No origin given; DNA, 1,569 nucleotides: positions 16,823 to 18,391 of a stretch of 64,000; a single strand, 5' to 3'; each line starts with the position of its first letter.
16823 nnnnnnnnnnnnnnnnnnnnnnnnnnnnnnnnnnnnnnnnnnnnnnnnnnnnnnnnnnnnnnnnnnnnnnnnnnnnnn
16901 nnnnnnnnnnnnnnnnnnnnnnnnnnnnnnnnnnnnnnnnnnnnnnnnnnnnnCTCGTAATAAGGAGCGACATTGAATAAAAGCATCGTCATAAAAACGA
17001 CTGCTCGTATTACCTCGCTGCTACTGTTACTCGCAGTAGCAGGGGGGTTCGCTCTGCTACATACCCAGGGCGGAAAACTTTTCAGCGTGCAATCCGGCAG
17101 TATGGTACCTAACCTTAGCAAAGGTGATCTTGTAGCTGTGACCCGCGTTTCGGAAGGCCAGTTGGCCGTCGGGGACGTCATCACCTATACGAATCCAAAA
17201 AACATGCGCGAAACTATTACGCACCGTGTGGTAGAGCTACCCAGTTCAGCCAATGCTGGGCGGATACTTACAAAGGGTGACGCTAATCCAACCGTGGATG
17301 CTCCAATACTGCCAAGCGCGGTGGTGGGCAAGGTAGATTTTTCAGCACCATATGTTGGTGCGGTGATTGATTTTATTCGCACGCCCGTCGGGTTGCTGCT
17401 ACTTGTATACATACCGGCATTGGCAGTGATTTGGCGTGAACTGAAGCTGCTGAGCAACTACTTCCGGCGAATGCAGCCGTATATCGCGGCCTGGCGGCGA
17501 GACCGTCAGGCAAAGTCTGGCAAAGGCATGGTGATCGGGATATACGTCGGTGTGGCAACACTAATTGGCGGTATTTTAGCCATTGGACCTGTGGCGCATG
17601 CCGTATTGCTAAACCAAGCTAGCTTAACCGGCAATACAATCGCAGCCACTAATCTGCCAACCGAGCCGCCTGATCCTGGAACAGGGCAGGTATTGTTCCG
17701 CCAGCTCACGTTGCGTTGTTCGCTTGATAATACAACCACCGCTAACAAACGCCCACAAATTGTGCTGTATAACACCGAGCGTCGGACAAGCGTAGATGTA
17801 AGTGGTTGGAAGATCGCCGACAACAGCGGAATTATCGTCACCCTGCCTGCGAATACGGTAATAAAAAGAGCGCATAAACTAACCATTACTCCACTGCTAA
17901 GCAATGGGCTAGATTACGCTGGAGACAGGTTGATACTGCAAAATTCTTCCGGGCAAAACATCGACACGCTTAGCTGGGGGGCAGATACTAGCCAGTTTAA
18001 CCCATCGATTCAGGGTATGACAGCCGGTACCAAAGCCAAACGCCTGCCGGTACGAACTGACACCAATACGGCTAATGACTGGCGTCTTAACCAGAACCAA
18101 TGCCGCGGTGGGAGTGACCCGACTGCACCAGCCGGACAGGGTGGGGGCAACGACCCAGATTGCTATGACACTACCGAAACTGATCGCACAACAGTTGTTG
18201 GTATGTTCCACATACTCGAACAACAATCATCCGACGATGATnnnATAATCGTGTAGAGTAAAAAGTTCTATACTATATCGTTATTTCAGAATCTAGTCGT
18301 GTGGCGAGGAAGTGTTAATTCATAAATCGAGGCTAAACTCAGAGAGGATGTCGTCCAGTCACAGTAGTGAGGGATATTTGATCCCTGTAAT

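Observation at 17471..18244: The signal peptidase is fused in frame to a third copy of its own substrate signal peptide plus a lamin-tail-like domain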

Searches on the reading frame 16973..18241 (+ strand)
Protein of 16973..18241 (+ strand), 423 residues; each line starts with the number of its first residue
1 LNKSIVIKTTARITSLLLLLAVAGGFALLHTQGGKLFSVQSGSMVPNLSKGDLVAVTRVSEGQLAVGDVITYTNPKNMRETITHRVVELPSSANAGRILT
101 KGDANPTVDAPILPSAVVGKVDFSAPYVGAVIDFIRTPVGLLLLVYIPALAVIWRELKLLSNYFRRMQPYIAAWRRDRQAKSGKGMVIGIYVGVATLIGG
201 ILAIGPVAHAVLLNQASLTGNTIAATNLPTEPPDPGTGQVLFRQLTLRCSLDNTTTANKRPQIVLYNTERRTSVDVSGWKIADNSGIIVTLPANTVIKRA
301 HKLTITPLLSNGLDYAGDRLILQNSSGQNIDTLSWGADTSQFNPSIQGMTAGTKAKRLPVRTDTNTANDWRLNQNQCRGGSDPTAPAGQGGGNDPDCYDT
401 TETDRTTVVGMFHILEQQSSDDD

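Call 3: search_protein_families(library=pfam, proteins=[window:16973-18241:+], max_evalue=0.1)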
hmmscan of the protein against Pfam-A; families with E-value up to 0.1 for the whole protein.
window:16973-18241:+ (423 aa): 3 families
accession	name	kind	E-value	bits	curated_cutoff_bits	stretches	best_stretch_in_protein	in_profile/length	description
PF00932.25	LTD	-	3.3e-09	37.5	34.3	1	261-336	23-108/109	Lamin Tail Domain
PF10502.14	Peptidase_S26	-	4.2e-05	24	22.9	1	19-90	11-81/168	Signal peptidase, peptidase S26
PF23982.2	XM1_gp53_minor_capsid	-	0.061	13.6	27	0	38-109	82-135/154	XM1 gp53 minor capsid protein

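Call 4: search_protein_families(library=ncbifam, proteins=[window:16973-18241:+], max_evalue=0.1)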
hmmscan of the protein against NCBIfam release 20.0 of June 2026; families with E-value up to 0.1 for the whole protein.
window:16973-18241:+ (423 aa): 3 families
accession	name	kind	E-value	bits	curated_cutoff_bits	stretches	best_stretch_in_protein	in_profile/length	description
TIGR02228.1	sigpep_I_arch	equivalog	8.2e-26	90.8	51.85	1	16-158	13-156/158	signal peptidase I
NF046067.1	SigPepSipWBacil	equivalog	4.3e-21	75.4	190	1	32-168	36-173/189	signal peptidase I SipW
TIGR02227.1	sigpep_I_bact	equivalog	1.1e-08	35.1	47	1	18-90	4-78/162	signal peptidase I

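Call 5: find_homologous_proteins(query=window:16973-18241:+, max_evalue=0.001)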
Query window:16973-18241:+ (423 aa): 400 proteins with E <= 0.001 among 8000 candidates; the best 120 are listed.
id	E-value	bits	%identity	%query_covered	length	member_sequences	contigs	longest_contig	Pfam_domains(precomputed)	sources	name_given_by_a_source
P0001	2.2e-277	937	100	100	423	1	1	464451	PF00932.26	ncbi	-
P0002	2.4e-251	852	89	99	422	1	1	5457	PF00932.26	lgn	-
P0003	2.2e-180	618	69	93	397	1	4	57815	PF00932.26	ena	-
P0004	8.9e-120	418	52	94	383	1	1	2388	PF00932.26,PF10502.15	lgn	-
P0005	2.2e-119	417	48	97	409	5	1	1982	PF00932.26,PF10502.15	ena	-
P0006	1.9e-115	404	49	97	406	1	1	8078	PF00932.26,PF10502.15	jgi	jgi:signal peptidase I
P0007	4.2e-112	393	46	97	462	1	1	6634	PF00932.26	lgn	-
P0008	3.4e-106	374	44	93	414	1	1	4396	-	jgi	jgi:signal peptidase I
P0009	4.6e-102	360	44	97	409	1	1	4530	-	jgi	jgi:signal peptidase I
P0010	1.7e-100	355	45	95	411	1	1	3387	-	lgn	-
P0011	2.9e-99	351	43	97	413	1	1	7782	-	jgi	jgi:signal peptidase I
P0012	1.1e-97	346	41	97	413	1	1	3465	PF00932.26,PF10502.15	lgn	-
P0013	1.8e-94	335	46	87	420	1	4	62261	PF00932.26,PF10502.15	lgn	-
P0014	2.3e-94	335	42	94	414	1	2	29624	PF00932.26,PF10502.15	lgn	-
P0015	3.7e-93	331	44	86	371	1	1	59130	PF00932.26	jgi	jgi:signal peptidase I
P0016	7.9e-92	326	43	85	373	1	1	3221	PF00932.26,PF10502.15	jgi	jgi:signal peptidase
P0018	4.5e-89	317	43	85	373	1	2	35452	PF00932.26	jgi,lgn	jgi:signal peptidase I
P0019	1.7e-88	315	44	88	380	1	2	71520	PF00932.26,PF10502.15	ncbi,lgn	-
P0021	1.4e-86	309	43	86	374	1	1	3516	PF00932.26,PF10502.15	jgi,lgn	jgi:signal peptidase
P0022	2.2e-86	309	44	86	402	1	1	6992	PF00932.26,PF10502.15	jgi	-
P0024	2.4e-85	305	42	88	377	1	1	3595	PF00932.26,PF10502.15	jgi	jgi:signal peptidase I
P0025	3.7e-85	304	44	88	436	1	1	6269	PF00932.26,PF10502.15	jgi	jgi:signal peptidase I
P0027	5.5e-84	301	40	88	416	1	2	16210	PF00932.26,PF10502.15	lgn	-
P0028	7.1e-82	294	43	85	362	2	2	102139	PF00932.26,PF10502.15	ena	-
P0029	9.0e-82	293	44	81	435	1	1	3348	PF00932.26,PF10502.15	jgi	jgi:signal peptidase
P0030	2.5e-81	292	41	95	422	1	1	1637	PF00932.26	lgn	-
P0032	5.0e-81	291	45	83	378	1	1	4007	PF00932.26,PF10502.15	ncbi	ncbi:MAG: signal peptidase I [Candidatus Saccharimonadales bacterium]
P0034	1.7e-80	289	42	88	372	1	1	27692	PF00932.26,PF10502.15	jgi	jgi:signal peptidase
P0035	2.1e-80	289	42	86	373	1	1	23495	PF00932.26,PF10502.15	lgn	-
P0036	2.1e-80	289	39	90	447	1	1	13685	PF00932.26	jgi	jgi:signal peptidase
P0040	2.3e-78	282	41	84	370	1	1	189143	PF00932.26,PF10502.15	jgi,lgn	jgi:signal peptidase I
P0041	3.3e-77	278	41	85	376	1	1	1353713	PF00932.26,PF10502.15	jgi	jgi:signal peptidase I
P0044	6.8e-73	264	38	85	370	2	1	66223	PF00932.26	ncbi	-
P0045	1.6e-62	230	36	84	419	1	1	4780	PF00932.26,PF10502.15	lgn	-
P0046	2.1e-61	226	42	52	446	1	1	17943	PF00932.26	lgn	-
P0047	1.2e-60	224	34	86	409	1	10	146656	PF00932.26,PF10502.15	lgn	-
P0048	2.5e-60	223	38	79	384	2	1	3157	PF00932.26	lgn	-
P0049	3.3e-60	222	39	52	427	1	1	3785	PF00932.26,PF10502.15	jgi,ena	-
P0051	6.8e-60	221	44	52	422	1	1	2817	PF00932.26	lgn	-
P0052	8.8e-60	221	41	36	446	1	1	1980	PF00932.26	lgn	-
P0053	9.1e-60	221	36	85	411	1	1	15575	PF00932.26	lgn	-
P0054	9.3e-60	221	40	81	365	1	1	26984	PF00932.26,PF10502.15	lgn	-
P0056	3.9e-58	215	34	80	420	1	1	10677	PF00932.26,PF10502.15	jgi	jgi:signal peptidase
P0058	6.9e-58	215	35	83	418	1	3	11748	PF00932.26,PF10502.15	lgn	-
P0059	1.0e-57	214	41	52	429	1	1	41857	PF00932.26,PF10502.15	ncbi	-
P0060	1.7e-57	213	34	84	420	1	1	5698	PF00932.26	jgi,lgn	jgi:signal peptidase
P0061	1.0e-56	211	41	52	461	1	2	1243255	PF00932.26,PF10502.15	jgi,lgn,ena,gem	-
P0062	1.3e-56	210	44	53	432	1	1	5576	PF00932.26,PF10502.15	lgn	-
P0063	6.3e-56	208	49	39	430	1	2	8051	PF00932.26,PF10502.15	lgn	-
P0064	1.3e-55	207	35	84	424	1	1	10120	PF00932.26,PF10502.15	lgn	-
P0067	5.5e-55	205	37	78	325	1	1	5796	PF00932.26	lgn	-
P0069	1.2e-54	204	39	51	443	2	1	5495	PF00932.26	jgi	jgi:signal peptidase I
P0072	4.8e-54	202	33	87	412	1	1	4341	PF00932.26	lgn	-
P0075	3.4e-52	196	38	79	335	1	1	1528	PF00932.26,PF10502.15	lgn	-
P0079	7.1e-51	192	37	85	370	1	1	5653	PF00932.26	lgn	-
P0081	7.1e-49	185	36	72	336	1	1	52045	PF00932.26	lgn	-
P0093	1.1e-43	168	34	72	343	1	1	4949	PF00932.26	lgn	-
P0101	8.5e-41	158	44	35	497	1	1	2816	PF00932.26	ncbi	-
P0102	1.1e-40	158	31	81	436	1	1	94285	PF00932.26,PF10502.15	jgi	jgi:signal peptidase I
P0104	2.4e-39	154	43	36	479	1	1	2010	PF00932.26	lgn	-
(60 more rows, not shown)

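Call 11: search_solved_structures(query=window:16973-18241:+, max_evalue=1)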
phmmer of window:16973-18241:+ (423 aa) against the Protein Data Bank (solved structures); distinct sequences matched with E-value up to 1: 5.
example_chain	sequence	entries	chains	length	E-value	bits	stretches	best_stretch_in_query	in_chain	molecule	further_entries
7p2q_A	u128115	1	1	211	7.7e-06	28.4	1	22-132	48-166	Signal peptidase complex catalytic subunit SEC11C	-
7p2p_A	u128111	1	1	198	7.8e-06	28.4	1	25-131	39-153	Signal peptidase complex catalytic subunit SEC11A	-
9rjb_A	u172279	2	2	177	2.3e-05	26.8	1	25-131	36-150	Signal peptidase complex catalytic subunit SEC11A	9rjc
6sw8_A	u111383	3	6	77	0.19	13.9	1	152-200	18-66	Non-structural protein 1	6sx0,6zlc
3m8a_A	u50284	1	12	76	0.45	12.7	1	153-200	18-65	Nonstructural protein 1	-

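Call 15: find_related_loci(query=A1, collection=genome_contigs, flank=5000)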
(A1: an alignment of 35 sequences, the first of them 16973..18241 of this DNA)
Query A1 (423 aa) in genome_contigs; peptide patterns used: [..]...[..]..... (x = any residue, [..] = any of these).
60 stretches matched a pattern; 51 encode a relative of the query (tblastn E <= 1e-3); 51 distinct loci.
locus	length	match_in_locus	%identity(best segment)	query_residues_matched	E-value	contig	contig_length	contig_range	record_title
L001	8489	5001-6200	50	5-418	7e-125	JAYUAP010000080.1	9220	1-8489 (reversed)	MAG: Candidatus Saccharibacteria bacterium isolate GFS_6516 GFS_6516_79, whole genome shotgun sequence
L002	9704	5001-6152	41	29-416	3e-79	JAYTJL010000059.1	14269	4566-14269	MAG: Candidatus Saccharibacteria bacterium isolate GFS_2951 GFS_2951_58, whole genome shotgun sequence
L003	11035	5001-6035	38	21-378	6e-68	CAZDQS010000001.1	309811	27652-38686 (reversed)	MAG TPA_asm: uncultured Candidatus Saccharibacteria bacterium isolate SRP144015_co1_47 genome assembly, contig: NODE_14_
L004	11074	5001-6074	37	19-378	7e-62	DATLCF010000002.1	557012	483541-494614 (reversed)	MAG TPA_asm: Nevskiaceae bacterium isolate SMAG_U14317 k141_4041039, whole genome shotgun sequence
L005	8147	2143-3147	35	7-339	2e-52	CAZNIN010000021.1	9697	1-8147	MAG TPA_asm: uncultured Candidatus Saccharibacteria bacterium isolate SRP144015_co1_53 genome assembly, contig: NODE_316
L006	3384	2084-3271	35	12-371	2e-52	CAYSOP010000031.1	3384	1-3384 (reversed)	MAG TPA_asm: uncultured Candidatus Saccharibacteria bacterium isolate SRP200132_co1_551 genome assembly, contig: NODE_60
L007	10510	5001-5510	52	8-174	7e-52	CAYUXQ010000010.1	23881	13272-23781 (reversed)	MAG TPA_asm: uncultured Candidatus Saccharibacteria bacterium isolate SRP263991_co5_150 genome assembly, contig: NODE_42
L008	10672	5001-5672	45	13-239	1e-51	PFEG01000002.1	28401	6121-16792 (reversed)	MAG: Candidatus Saccharibacteria bacterium CG10_big_fil_rev_8_21_14_0_10_47_8 CG10_8_21_14_0.10_scaffold_1223_c, whole g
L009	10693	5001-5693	39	6-238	3e-49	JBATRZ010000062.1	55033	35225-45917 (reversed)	MAG: Candidatus Saccharimonadales bacterium isolate MFD10470_ilm_asm_bin33 k127_117715, whole genome shotgun sequence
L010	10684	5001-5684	41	7-229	8e-47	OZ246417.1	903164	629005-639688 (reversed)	MAG: uncultured Candidatus Saccharibacteria bacterium isolate binchicken_co179_116 genome assembly, chromosome: 1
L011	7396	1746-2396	46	13-229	7e-47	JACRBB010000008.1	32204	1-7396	MAG: Candidatus Saccharibacteria bacterium isolate NC_groundwater_1609_Pr3_B-0.1um_49_10 SR-2_scaffold_141_830506, whole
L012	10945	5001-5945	34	28-371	9e-46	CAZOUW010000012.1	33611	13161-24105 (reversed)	MAG TPA_asm: uncultured Candidatus Saccharibacteria bacterium isolate SRP133034_co1_52 genome assembly, contig: NODE_121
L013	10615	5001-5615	43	29-234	2e-42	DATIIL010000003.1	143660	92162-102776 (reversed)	MAG TPA_asm: Candidatus Saccharimonadales bacterium isolate SMAG_U15664 k141_83807, whole genome shotgun sequence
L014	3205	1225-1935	39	1-236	1e-41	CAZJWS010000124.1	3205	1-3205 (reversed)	MAG TPA_asm: uncultured Candidatus Saccharibacteria bacterium isolate SRP344714_co1_384 genome assembly, contig: NODE_48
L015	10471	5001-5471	48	13-172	4e-38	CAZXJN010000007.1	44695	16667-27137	MAG TPA_asm: uncultured Candidatus Saccharibacteria bacterium isolate SRP144015_co1_17 genome assembly, contig: NODE_440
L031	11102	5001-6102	42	33-369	7e-22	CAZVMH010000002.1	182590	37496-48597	MAG TPA_asm: uncultured Candidatus Saccharibacteria bacterium isolate binchicken_co79_39 genome assembly, contig: NODE_2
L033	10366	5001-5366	40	35-157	1e-21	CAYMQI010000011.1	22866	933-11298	MAG TPA_asm: uncultured Pseudomonadales bacterium isolate SRP050083_co2_357 genome assembly, contig: NODE_1469_length_22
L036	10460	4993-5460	35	16-167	1e-19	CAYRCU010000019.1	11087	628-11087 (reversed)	MAG TPA_asm: uncultured Gammaproteobacteria bacterium isolate SRP338002_co1_166 genome assembly, contig: NODE_5512_lengt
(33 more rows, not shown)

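Call 24: search_protein_families(library=ncbifam, proteins=[L033:3995-4828:+, L031:4303-4851:+, L031:5503-6135:+, L036:5501-7228:+, L036:4012-4836:+], max_evalue=10)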
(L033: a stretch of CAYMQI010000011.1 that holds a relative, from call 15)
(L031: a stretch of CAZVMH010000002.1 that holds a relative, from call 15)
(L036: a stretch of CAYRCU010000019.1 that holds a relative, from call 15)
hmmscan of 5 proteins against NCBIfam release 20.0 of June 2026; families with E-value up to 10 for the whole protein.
L033:3995-4828:+ (278 aa): 2 families
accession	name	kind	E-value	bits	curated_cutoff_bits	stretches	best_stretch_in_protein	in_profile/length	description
TIGR04088.1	cognate_SipW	domain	8.6e-05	22.6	19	1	14-41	7-33/34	SipW-dependent-type signal peptide-containing protein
NF047380.1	photo_II_xxx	equivalog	0.068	13.4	80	1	4-27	3-25/75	photosystem II protein, Psb35-related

L031:4303-4851:+ (183 aa): 1 family
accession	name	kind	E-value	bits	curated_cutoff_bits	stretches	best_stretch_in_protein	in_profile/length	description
TIGR04088.1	cognate_SipW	domain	0.21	11.8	19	1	14-42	7-34/34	SipW-dependent-type signal peptide-containing protein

L031:5503-6135:+ (211 aa): 2 families
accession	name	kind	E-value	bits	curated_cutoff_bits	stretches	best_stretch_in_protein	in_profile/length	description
TIGR04088.1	cognate_SipW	domain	0.0076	16.4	19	1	13-41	7-34/34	SipW-dependent-type signal peptide-containing protein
NF046073.1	UpsA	equivalog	0.088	12.9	130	1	70-112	61-100/136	pilin subunit UpsA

L036:5501-7228:+ (576 aa): 2 families
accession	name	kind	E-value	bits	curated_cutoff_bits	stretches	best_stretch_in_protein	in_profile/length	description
TIGR04090.1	exp_by_SipW_IV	subfamily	0.0091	15.7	60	1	6-81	2-70/241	BsaA family SipW-dependent biofilm matrix protein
TIGR04088.1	cognate_SipW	domain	0.0097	16.1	19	1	26-45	15-33/34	SipW-dependent-type signal peptide-containing protein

L036:4012-4836:+ (275 aa): 2 families
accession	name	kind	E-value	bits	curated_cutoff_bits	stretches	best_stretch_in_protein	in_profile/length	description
TIGR04088.1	cognate_SipW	domain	8.1e-06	25.8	19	1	13-41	6-33/34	SipW-dependent-type signal peptide-containing protein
TIGR04090.1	exp_by_SipW_IV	subfamily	0.15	11.8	60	1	9-44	6-40/241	BsaA family SipW-dependent biofilm matrix protein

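Call 25: search_protein_families(library=pfam, proteins=[L033:3995-4828:+, L031:4303-4851:+, L031:5503-6135:+, L036:5501-7228:+, L036:4012-4836:+, L031:6139-7101:+], max_evalue=0.1)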
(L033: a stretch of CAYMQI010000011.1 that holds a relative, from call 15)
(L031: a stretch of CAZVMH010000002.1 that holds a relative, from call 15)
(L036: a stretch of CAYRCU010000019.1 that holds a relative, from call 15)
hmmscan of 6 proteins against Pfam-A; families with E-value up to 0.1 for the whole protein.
L033:3995-4828:+ (278 aa): 1 family
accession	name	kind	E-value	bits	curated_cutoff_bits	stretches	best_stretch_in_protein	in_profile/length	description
PF12389.13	Peptidase_M73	-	6.7e-05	23.2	22.5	1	8-49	8-50/196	Camelysin metallo-endopeptidase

L031:4303-4851:+ (183 aa): 1 family
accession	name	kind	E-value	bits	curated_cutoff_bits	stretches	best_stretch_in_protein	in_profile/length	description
PF12389.13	Peptidase_M73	-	0.00036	20.9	22.5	1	15-76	17-74/196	Camelysin metallo-endopeptidase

L031:5503-6135:+ (211 aa): 1 family
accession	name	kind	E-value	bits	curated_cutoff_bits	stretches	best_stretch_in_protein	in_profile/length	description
PF00932.25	LTD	-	6.4e-17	62.4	34.3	1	45-167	5-108/109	Lamin Tail Domain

L036:5501-7228:+ (576 aa): 2 families
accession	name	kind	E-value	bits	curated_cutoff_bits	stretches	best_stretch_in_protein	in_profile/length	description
PF00932.25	LTD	-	1.2e-15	58.3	34.3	1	299-415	2-105/109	Lamin Tail Domain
PF12389.13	Peptidase_M73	-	0.00033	21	22.5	1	26-84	24-79/196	Camelysin metallo-endopeptidase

L036:4012-4836:+ (275 aa): 1 family
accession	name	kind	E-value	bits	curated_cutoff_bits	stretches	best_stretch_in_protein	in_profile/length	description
PF12389.13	Peptidase_M73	-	1.4e-05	25.5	22.5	1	2-49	4-50/196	Camelysin metallo-endopeptidase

L031:6139-7101:+ (321 aa): 1 family
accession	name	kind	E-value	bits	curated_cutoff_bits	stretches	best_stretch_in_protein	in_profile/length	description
PF12650.12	DUF3784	-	0.029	15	28.1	1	227-283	31-88/94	Domain of unknown function (DUF3784)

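Call 41: find_encoding_contigs(protein=P0001, flank=6000, max_places=3)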
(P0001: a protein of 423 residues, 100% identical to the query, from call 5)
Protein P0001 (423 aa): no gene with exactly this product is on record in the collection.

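Call 42: find_encoding_contigs(protein=P0003, flank=6000, max_places=3)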
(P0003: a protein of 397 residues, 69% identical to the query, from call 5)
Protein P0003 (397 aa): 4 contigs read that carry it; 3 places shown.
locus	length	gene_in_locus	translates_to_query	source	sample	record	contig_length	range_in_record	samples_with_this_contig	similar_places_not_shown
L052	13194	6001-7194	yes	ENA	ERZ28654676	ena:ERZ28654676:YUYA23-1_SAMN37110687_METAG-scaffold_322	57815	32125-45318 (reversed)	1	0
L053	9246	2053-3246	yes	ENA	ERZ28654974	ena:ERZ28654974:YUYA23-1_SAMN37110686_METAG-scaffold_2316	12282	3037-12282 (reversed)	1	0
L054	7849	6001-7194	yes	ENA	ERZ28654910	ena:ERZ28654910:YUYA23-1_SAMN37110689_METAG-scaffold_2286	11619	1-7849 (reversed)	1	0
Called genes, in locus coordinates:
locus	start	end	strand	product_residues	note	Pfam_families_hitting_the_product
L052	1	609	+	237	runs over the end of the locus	PF00696:AA_kinase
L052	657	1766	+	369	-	PF00348:polyprenyl_synt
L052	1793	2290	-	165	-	-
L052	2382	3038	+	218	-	PF02469:Fasciclin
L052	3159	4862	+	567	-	PF00578:AhpC-TSA, PF08534:Redoxin, PF13905:Thioredoxin_8, PF17991:Thioredoxin_10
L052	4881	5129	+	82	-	PF00462:Glutaredoxin (weak)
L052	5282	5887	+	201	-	-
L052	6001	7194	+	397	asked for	PF00932:LTD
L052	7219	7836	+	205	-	-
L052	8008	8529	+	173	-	-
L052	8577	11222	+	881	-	PF02739:5_3_exonuc_N, PF01367:5_3_exonuc, PF01612:DNA_pol_A_exo1 (faint), PF00476:DNA_pol_A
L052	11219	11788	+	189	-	PF00293:NUDIX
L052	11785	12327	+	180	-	PF00293:NUDIX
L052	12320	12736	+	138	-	PF00293:NUDIX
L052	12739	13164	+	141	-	PF00583:Acetyltransf_1, PF13673:Acetyltransf_10, PF13508:Acetyltransf_7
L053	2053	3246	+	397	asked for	PF00932:LTD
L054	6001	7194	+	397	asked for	PF00932:LTD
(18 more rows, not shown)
